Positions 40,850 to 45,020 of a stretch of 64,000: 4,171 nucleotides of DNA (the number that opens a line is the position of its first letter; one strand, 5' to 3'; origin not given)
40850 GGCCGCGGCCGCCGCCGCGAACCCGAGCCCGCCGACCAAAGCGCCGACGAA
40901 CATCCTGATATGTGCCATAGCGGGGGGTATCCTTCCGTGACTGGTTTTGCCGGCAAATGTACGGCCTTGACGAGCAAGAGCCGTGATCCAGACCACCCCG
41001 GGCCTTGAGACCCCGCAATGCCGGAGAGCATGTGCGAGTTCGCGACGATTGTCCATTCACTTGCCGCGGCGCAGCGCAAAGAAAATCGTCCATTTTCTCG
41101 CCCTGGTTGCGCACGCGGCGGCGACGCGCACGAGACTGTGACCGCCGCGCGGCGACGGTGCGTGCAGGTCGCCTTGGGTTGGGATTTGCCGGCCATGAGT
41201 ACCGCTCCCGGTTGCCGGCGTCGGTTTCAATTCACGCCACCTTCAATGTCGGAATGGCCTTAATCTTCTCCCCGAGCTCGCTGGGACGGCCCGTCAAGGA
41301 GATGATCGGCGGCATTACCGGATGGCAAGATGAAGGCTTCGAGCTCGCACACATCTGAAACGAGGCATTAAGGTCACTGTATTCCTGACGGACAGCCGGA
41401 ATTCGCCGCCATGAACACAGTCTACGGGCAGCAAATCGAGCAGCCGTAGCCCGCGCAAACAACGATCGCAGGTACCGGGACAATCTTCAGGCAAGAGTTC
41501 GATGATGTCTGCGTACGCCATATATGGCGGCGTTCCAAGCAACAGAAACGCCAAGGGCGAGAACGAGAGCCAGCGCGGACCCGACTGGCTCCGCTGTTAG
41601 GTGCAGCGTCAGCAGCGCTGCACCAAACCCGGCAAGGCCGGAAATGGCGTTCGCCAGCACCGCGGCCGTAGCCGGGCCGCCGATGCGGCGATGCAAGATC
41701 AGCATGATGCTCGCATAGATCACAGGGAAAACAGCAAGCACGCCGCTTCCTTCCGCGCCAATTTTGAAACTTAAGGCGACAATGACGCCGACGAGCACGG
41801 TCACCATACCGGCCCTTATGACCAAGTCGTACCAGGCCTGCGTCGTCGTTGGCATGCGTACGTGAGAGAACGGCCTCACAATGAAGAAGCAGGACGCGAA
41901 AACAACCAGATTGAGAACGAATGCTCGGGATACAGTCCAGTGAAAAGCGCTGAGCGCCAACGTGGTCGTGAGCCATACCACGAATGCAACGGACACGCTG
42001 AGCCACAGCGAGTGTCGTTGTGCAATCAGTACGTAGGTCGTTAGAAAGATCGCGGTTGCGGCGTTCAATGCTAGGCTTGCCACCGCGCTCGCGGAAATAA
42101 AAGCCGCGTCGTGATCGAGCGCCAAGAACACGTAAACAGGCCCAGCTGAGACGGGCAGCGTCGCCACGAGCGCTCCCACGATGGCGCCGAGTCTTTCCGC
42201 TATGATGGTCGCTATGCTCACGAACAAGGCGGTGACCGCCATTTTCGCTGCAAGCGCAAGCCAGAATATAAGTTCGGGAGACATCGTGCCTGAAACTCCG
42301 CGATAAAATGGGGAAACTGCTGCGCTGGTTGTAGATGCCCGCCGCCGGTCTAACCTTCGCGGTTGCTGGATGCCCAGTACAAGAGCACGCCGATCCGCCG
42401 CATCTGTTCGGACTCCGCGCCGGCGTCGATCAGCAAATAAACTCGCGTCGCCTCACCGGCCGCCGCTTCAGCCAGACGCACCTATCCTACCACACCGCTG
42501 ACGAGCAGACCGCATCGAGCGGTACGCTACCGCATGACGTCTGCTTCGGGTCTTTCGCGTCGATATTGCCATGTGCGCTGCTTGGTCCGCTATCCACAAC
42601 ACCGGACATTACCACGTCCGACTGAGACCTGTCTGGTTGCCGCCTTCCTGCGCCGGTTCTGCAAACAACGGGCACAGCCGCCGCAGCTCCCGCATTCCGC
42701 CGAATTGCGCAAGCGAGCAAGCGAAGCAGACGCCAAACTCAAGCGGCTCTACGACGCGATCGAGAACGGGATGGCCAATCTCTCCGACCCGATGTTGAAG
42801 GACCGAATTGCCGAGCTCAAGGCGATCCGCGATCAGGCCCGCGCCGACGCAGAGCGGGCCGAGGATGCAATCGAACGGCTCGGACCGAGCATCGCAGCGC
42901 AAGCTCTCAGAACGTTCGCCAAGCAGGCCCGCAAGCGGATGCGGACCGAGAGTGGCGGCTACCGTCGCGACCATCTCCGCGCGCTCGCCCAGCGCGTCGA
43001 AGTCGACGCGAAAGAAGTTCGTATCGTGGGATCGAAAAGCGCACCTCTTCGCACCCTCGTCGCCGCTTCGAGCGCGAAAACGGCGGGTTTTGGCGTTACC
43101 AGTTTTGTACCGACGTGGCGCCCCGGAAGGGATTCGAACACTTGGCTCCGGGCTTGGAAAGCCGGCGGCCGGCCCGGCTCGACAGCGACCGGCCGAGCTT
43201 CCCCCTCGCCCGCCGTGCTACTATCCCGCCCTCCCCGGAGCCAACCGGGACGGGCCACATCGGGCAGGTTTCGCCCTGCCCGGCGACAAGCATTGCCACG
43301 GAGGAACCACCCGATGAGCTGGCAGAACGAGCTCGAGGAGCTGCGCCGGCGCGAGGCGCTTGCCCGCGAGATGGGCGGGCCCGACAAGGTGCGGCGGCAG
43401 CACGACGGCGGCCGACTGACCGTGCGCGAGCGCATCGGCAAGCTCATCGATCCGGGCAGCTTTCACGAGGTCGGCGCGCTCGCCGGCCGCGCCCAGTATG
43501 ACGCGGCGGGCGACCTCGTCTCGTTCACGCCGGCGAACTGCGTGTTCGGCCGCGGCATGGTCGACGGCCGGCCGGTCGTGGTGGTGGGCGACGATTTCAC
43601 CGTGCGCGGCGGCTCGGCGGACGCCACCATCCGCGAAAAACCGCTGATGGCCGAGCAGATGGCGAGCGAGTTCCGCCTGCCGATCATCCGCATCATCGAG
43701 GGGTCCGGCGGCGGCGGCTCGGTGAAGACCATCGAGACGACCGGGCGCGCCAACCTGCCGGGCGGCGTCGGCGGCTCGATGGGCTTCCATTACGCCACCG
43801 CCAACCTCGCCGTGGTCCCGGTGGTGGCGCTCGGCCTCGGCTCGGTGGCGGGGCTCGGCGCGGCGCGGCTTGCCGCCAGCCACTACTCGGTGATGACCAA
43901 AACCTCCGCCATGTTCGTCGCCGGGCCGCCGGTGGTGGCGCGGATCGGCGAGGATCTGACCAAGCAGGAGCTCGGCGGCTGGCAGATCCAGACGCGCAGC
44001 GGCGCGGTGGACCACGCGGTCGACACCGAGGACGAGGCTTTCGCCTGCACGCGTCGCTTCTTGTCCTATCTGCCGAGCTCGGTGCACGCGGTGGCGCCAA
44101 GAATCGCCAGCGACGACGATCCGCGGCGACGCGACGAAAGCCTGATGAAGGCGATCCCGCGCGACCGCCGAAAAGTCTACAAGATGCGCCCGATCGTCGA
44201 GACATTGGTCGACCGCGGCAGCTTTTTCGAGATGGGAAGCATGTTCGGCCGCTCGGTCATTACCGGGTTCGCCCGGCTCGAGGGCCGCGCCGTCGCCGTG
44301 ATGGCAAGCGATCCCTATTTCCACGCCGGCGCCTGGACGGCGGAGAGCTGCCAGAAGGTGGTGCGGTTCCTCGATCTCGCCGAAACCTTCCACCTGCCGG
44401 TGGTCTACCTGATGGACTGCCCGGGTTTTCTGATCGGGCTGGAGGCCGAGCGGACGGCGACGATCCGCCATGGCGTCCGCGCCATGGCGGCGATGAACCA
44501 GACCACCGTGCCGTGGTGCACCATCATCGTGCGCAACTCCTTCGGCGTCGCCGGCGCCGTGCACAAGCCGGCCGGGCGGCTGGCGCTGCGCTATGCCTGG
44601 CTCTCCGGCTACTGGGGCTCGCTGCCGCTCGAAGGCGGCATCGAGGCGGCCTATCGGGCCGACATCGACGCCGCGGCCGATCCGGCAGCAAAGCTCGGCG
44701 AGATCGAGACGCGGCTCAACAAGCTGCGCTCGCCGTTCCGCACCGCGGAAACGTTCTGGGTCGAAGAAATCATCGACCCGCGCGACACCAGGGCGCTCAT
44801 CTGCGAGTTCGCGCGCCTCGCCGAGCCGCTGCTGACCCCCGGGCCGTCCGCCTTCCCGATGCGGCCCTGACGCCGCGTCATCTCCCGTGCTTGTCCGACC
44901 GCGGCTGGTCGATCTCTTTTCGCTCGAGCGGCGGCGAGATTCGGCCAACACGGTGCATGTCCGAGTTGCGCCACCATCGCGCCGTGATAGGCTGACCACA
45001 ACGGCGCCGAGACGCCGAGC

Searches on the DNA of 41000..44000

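Call 68: search_rna_families(source=window, start=41000, end=44000, threshold=evalue, max_evalue=1)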
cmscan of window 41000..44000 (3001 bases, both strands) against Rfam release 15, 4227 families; matches with E-value up to 1: 0.
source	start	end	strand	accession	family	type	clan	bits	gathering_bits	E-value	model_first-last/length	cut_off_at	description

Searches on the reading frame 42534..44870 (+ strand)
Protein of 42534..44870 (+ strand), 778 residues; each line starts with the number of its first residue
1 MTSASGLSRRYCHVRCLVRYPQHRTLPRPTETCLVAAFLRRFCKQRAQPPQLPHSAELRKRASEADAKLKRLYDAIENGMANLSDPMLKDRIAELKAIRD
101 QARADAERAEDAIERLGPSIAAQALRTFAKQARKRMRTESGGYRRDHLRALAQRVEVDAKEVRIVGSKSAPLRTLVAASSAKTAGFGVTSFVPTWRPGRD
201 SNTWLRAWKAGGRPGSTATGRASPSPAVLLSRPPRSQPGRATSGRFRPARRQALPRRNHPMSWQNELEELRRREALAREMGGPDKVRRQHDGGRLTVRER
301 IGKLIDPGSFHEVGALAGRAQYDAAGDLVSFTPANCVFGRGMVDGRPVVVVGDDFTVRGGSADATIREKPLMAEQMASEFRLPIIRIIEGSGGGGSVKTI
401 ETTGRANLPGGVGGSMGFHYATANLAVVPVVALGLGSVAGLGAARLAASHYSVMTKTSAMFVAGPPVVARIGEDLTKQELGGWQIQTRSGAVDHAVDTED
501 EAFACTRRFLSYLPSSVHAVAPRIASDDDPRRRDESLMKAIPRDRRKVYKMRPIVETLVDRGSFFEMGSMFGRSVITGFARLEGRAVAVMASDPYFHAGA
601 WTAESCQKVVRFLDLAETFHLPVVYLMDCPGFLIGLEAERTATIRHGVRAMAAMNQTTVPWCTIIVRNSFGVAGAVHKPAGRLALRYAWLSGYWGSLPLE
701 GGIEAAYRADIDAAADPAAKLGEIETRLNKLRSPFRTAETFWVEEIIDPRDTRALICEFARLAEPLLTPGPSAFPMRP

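Call 69: search_protein_families(library=pfam, proteins=[window:42534-44870:+], max_evalue=0.001)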
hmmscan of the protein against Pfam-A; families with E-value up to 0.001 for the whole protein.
window:42534-44870:+ (778 aa): 2 families
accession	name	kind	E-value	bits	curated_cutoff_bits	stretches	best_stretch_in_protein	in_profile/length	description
PF01039.27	Carboxyl_trans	-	7.9e-85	285.8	22.3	1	288-762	1-477/493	Carboxyl transferase domain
PF03255.19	ACCA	-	3.6e-08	33.4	23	1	574-668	93-195/310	Acetyl co-enzyme A carboxylase carboxyltransferase-like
